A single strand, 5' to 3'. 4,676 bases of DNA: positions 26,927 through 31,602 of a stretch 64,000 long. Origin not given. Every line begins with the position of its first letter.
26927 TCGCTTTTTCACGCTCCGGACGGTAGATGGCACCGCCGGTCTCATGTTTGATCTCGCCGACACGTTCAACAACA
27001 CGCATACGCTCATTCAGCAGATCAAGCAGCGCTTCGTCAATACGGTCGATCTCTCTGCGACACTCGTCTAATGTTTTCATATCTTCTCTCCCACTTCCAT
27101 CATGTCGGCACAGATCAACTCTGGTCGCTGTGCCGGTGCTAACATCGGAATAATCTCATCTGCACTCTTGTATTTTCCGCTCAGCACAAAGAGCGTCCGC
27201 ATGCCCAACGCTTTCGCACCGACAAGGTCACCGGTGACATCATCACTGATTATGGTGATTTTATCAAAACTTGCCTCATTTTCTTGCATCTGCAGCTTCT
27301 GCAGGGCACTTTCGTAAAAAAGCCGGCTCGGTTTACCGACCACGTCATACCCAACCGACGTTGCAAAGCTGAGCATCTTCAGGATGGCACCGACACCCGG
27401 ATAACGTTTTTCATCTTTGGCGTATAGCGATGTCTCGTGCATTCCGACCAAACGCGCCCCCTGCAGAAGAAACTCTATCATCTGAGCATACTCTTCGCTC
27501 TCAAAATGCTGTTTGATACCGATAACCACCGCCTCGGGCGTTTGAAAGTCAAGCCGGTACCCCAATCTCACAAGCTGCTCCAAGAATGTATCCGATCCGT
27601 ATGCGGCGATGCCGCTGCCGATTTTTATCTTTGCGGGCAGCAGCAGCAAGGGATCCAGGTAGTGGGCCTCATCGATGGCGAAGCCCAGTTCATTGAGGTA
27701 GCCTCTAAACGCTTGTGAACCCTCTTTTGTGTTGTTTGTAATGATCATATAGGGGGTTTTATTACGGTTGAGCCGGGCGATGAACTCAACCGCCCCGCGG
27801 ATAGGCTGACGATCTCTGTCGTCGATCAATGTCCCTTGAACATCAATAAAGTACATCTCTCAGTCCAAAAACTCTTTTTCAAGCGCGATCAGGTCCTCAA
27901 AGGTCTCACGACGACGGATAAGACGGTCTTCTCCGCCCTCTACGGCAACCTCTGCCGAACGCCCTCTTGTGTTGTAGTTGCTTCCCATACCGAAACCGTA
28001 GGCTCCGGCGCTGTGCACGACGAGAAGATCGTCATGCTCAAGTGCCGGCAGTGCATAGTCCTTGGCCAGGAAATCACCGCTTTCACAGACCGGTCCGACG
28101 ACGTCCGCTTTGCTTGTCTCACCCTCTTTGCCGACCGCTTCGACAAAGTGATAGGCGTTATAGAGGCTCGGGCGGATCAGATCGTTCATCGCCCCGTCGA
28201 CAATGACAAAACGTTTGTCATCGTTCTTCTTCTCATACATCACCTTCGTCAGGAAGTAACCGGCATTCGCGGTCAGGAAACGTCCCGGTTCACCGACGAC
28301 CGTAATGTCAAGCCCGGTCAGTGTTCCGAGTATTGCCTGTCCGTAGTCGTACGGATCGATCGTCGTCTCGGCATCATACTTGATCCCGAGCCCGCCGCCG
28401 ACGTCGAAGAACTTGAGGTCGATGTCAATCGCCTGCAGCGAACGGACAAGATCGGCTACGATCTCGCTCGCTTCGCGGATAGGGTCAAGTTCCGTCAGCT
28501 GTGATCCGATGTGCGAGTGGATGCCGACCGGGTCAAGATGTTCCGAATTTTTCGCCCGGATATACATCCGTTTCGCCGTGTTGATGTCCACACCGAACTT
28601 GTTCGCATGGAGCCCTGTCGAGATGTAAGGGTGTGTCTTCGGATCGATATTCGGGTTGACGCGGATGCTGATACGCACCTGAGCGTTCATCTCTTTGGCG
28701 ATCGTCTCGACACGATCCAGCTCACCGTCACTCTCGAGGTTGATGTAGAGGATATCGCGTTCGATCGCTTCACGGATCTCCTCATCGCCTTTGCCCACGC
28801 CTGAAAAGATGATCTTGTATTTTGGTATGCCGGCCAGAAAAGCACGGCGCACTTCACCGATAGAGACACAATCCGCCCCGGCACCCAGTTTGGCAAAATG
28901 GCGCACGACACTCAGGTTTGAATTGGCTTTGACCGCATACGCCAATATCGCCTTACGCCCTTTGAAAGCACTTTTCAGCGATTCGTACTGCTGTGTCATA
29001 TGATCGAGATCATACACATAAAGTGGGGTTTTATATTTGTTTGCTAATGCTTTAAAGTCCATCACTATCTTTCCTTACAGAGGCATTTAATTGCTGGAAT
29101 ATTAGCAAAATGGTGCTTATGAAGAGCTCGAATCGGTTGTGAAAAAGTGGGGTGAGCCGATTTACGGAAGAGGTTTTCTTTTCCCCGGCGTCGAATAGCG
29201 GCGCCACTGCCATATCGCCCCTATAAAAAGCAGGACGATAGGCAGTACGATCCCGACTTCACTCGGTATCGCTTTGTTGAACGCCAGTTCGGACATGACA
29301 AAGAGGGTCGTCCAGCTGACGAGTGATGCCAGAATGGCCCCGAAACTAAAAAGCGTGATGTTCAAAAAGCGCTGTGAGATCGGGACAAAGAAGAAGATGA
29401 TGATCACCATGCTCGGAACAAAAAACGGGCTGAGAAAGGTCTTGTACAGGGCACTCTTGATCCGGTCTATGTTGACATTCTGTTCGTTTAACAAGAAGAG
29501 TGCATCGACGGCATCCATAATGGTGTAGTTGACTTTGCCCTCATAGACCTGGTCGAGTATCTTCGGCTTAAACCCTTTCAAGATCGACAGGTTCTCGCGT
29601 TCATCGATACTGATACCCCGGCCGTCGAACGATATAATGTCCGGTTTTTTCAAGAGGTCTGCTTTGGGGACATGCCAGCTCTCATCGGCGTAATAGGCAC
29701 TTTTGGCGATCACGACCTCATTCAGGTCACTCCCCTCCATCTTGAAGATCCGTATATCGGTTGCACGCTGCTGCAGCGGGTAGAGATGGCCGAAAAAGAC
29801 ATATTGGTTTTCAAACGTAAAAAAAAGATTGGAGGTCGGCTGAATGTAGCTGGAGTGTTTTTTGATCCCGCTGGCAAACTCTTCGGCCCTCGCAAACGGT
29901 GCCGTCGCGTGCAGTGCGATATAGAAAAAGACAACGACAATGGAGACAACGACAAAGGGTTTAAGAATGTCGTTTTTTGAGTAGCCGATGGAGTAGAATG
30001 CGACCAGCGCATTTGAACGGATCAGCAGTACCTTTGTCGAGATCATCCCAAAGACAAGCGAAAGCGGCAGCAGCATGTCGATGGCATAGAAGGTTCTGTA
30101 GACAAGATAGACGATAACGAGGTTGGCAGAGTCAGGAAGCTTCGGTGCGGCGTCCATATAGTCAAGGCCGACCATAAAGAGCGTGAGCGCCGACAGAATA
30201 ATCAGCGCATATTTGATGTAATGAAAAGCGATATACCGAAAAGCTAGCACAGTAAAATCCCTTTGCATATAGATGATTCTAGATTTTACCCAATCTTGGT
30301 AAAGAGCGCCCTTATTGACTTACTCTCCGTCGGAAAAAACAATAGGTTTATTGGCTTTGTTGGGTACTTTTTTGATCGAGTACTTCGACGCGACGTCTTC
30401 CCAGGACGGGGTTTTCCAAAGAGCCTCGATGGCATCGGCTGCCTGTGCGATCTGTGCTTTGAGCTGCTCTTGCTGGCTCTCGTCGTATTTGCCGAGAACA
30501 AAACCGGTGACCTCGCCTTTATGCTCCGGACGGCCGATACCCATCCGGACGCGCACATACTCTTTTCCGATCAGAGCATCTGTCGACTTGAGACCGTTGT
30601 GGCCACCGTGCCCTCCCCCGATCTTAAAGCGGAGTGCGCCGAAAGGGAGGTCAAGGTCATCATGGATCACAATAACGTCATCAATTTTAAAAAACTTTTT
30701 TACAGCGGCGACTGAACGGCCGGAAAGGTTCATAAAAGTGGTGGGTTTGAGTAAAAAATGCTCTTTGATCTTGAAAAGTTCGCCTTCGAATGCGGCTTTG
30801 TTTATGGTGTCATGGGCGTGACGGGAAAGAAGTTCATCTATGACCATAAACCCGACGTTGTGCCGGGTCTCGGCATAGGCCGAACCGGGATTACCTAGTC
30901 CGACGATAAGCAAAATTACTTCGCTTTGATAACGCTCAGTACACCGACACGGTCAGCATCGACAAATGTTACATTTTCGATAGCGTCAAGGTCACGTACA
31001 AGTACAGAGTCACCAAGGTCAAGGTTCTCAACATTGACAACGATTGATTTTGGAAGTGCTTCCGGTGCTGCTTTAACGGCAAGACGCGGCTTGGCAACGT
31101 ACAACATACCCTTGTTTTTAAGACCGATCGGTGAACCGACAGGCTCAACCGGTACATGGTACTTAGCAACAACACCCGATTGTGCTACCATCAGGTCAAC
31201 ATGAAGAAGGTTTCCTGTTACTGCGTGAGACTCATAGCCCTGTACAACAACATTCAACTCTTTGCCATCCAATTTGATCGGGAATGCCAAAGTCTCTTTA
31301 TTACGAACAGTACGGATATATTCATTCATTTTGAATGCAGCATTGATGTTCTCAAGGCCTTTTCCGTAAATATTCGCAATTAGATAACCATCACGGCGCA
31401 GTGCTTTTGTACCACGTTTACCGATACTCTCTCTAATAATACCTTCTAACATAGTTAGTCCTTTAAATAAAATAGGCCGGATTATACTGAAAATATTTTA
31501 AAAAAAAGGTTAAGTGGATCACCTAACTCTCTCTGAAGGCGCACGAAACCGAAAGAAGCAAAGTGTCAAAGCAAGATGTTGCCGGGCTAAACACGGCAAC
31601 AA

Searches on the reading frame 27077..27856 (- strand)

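Call 51: search_protein_families(library=pfam, proteins=[window:27077-27856:-], max_evalue=0.0001)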
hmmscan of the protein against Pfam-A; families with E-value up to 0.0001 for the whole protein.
window:27077-27856:- (259 aa): 3 families
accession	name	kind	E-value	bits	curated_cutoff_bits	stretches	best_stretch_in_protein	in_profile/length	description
PF13344.12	Hydrolase_6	-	4.6e-14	52.7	27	1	3-100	2-100/101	Haloacid dehalogenase-like hydrolase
PF13242.12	Hydrolase_like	-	2e-13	50.5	22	1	173-251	2-71/75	HAD-hyrolase-like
PF00702.32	Hydrolase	-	1.4e-06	29.2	26.4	1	3-218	5-191/191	haloacid dehalogenase-like hydrolase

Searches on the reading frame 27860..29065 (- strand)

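Call 51: search_protein_families(library=pfam, proteins=[window:27860-29065:-], max_evalue=0.0001)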
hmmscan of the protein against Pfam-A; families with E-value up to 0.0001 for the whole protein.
window:27860-29065:- (401 aa): 3 families
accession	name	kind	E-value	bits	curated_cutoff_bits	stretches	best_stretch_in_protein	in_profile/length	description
PF02784.22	Orn_Arg_deC_N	-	2.1e-55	188.2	23.4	1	21-266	2-247/247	Pyridoxal-dependent decarboxylase, pyridoxal binding domain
PF00278.28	Orn_DAP_Arg_deC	-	1.5e-29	102.6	23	1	15-354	1-95/95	Pyridoxal-dependent decarboxylase, C-terminal sheet domain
PF01168.26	Ala_racemase_N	-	7.1e-08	32.9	24.1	1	19-212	2-183/220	Alanine racemase, N-terminal domain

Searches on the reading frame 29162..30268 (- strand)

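Call 51: search_protein_families(library=pfam, proteins=[window:29162-30268:-], max_evalue=0.0001)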
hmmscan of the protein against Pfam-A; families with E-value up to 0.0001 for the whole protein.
window:29162-30268:- (368 aa): 1 family
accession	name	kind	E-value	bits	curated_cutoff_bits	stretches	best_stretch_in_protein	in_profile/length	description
PF03739.19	LptF_LptG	-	4e-35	121.9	27.9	1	11-357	1-353/353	Lipopolysaccharide export system permease LptF/LptG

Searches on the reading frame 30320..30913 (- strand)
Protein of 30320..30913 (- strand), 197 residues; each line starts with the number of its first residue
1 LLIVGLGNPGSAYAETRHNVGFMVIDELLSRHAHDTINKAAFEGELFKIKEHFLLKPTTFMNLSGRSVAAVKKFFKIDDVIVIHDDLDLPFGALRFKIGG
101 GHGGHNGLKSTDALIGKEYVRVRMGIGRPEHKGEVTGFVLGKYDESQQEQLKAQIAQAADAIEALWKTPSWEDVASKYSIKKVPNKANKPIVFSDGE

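Call 51: search_protein_families(library=pfam, proteins=[window:30320-30913:-], max_evalue=0.0001)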
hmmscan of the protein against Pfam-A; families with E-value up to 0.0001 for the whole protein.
window:30320-30913:- (197 aa): 1 family
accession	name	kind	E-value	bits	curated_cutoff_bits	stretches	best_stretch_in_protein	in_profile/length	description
PF01195.25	Pept_tRNA_hydro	-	1.4e-60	204.7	27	1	2-177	1-181/183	Peptidyl-tRNA hydrolase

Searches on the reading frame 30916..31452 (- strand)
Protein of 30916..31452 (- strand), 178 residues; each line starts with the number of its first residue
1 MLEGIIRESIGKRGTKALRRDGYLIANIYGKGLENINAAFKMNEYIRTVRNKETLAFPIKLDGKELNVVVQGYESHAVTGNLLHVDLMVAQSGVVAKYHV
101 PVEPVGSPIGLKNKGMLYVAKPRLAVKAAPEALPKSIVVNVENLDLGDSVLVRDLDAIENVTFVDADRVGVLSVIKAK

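Call 51: search_protein_families(library=pfam, proteins=[window:30916-31452:-], max_evalue=0.0001)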
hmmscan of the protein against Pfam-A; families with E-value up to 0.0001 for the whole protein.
window:30916-31452:- (178 aa): 2 families
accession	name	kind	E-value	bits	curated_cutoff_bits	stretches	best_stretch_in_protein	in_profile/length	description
PF14693.11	Ribosomal_TL5_C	-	9.3e-18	64.8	27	1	97-177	3-83/84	Ribosomal protein TL5, C-terminal domain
PF01386.24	Ribosomal_L25p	-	1.2e-17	64.6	23.6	1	2-87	1-82/82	Ribosomal L25p family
